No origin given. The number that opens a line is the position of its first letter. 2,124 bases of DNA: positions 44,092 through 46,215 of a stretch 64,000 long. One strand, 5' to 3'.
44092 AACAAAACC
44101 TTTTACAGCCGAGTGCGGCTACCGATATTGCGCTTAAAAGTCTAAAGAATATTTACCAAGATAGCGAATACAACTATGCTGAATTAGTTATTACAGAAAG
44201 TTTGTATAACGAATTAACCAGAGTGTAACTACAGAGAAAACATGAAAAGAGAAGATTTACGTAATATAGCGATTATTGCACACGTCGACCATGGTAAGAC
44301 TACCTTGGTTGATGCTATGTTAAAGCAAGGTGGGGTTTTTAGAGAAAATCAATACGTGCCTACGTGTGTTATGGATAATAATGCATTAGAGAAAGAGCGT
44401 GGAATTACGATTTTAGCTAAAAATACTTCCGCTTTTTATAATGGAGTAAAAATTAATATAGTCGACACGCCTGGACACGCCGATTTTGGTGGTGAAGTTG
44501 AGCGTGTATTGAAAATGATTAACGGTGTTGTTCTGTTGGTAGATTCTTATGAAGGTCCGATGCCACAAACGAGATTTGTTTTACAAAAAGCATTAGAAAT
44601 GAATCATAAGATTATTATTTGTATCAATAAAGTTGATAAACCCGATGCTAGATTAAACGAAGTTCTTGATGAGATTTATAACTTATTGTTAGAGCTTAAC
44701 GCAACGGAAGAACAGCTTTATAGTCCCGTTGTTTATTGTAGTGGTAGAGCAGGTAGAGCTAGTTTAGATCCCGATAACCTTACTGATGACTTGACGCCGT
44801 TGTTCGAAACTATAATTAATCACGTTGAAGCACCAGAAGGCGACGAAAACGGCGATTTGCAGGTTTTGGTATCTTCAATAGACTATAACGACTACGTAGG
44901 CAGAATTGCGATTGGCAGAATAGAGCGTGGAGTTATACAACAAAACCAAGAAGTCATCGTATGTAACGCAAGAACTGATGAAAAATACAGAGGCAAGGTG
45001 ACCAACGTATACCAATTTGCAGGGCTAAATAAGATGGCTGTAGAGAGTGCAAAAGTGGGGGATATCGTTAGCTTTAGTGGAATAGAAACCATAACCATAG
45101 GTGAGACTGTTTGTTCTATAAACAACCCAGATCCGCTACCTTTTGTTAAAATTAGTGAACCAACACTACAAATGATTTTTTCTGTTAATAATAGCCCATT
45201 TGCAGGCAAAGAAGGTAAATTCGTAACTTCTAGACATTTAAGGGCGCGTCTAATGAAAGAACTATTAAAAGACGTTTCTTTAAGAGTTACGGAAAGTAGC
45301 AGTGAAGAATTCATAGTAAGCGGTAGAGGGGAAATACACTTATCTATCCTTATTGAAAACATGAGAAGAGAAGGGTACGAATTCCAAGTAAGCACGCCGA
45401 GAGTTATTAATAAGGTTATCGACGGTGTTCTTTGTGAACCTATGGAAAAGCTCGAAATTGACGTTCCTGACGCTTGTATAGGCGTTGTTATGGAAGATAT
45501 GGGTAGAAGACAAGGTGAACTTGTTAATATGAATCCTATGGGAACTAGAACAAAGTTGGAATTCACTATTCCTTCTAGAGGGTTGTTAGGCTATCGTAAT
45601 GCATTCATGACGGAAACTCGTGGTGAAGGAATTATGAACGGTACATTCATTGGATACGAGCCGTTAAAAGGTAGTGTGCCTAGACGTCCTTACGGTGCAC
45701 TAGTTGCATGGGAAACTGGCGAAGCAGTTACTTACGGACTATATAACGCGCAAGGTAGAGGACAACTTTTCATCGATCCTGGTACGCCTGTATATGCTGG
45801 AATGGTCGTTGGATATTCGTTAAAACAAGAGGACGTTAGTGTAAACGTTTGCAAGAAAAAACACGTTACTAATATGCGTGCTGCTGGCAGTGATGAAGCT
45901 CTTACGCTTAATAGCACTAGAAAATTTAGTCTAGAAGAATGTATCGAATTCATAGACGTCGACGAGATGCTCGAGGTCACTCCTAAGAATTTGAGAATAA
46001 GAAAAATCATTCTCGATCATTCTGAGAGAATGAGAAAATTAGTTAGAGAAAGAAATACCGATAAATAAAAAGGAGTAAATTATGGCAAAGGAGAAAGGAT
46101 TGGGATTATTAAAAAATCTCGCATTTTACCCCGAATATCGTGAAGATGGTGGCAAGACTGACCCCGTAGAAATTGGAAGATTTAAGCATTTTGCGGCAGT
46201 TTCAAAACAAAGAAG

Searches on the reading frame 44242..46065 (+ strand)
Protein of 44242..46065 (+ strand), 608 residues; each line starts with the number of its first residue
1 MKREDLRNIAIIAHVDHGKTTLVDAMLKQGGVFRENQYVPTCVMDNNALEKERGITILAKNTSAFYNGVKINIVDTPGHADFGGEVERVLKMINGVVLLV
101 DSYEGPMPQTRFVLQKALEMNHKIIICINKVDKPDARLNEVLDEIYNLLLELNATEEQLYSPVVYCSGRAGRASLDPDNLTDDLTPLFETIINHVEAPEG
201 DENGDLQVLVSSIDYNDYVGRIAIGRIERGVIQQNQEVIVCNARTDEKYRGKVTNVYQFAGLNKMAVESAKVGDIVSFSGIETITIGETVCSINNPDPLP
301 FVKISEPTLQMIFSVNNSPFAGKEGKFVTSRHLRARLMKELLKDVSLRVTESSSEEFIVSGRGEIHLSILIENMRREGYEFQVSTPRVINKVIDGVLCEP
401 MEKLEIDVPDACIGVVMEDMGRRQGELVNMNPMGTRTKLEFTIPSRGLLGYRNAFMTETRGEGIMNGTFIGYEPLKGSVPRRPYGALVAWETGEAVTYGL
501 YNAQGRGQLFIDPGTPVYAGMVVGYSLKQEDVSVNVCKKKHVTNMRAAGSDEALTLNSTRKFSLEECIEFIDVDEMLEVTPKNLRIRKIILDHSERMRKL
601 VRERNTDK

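Call 25: find_related_loci(query=window:44242-46065:+, collection=genome_contigs, flank=10000)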
Query window:44242-46065:+ (608 aa) in genome_contigs; peptide patterns used: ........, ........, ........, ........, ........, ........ (x = any residue, [..] = any of these).
181 stretches matched a pattern; 89 encode a relative of the query (tblastn E <= 1e-3); the best 80 are kept; 80 distinct loci.
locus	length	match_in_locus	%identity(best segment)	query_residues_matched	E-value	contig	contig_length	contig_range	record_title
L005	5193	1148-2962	87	1-605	0e+0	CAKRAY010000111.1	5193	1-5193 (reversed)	MAG: uncultured Clostridia bacterium isolate REFINED_METABAT215_TOP10_CONTIGS_1500_ASSEMBLY_K77_MERGED__Hadza_MoBio_hadz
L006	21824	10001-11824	85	1-608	0e+0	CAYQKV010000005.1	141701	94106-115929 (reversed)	MAG TPA_asm: uncultured Christensenella sp. isolate binchicken_co370_50 genome assembly, contig: NODE_147_length_141701_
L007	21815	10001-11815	85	1-605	0e+0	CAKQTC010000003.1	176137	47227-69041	MAG: uncultured Clostridia bacterium isolate REFINED_METABAT215_TOP10_CONTIGS_1500_ASSEMBLY_K77_MERGED__Hadza_MoBio_hadz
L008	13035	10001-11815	84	1-605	0e+0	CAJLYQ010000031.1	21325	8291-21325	MAG TPA_asm: uncultured Catabacter sp. isolate ERR321646-bin.66 genome assembly, contig: NODE_1637_length_21325_cov_4.25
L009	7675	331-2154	79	1-607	0e+0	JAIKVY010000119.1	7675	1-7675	MAG: Clostridia bacterium isolate RUI414 k141_11224216_flag=0_multi=25.9668_len=7675, whole genome shotgun sequence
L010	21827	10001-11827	78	1-608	0e+0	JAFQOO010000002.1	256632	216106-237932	MAG: Clostridia bacterium isolate RGIG2008 Goat_Colon-1__c112, whole genome shotgun sequence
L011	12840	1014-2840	77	1-608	0e+0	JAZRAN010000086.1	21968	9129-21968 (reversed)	MAG: Candidatus Stercoripulliclostridium sp. isolate T1900045141_TC20190135.MAGScoT_cleanbin_000010 SGB_4919_k141_259001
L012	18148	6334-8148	77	1-604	0e+0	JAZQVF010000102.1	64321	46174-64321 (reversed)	MAG: Candidatus Stercoripulliclostridium sp. isolate T1900045171_TC20190165.MAGScoT_cleanbin_000006 SGB_5191_k141_110565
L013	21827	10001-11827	77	1-608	0e+0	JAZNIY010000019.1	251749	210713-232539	MAG: Candidatus Stercoripulliclostridium sp. isolate T1900044682_TS20190148.MAGScoT_cleanbin_000015 SGB_1698_k141_147578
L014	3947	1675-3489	77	1-604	0e+0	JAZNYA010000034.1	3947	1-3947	MAG: Candidatus Stercoripulliclostridium sp. isolate T1900044777_TS20190243.MAGScoT_cleanbin_000072 SGB_2502_k141_361082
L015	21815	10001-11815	76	1-604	0e+0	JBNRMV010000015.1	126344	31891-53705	MAG: Christensenellales bacterium isolate UACH.msa k127_668309, whole genome shotgun sequence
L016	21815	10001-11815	77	1-604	0e+0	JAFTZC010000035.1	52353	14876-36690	MAG: Clostridia bacterium isolate RGIG4281 Roe_deer_Colon.Co__c991493, whole genome shotgun sequence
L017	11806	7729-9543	76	1-604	0e+0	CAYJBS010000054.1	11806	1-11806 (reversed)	MAG TPA_asm: uncultured Christensenella sp. isolate ERP122455_co1_162 genome assembly, contig: NODE_1403_length_11806_co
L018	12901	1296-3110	76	1-604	0e+0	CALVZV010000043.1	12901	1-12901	MAG: uncultured Clostridia bacterium isolate BRZ_GG__bin40 genome assembly, contig: BRZ_GG__NODE_6464_length_12901_cov_5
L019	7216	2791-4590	76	1-599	0e+0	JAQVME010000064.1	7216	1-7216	MAG: Clostridia bacterium isolate STF1_126 NODE_37176_length_7216_cov_3.192552_Sandtown_F1, whole genome shotgun sequenc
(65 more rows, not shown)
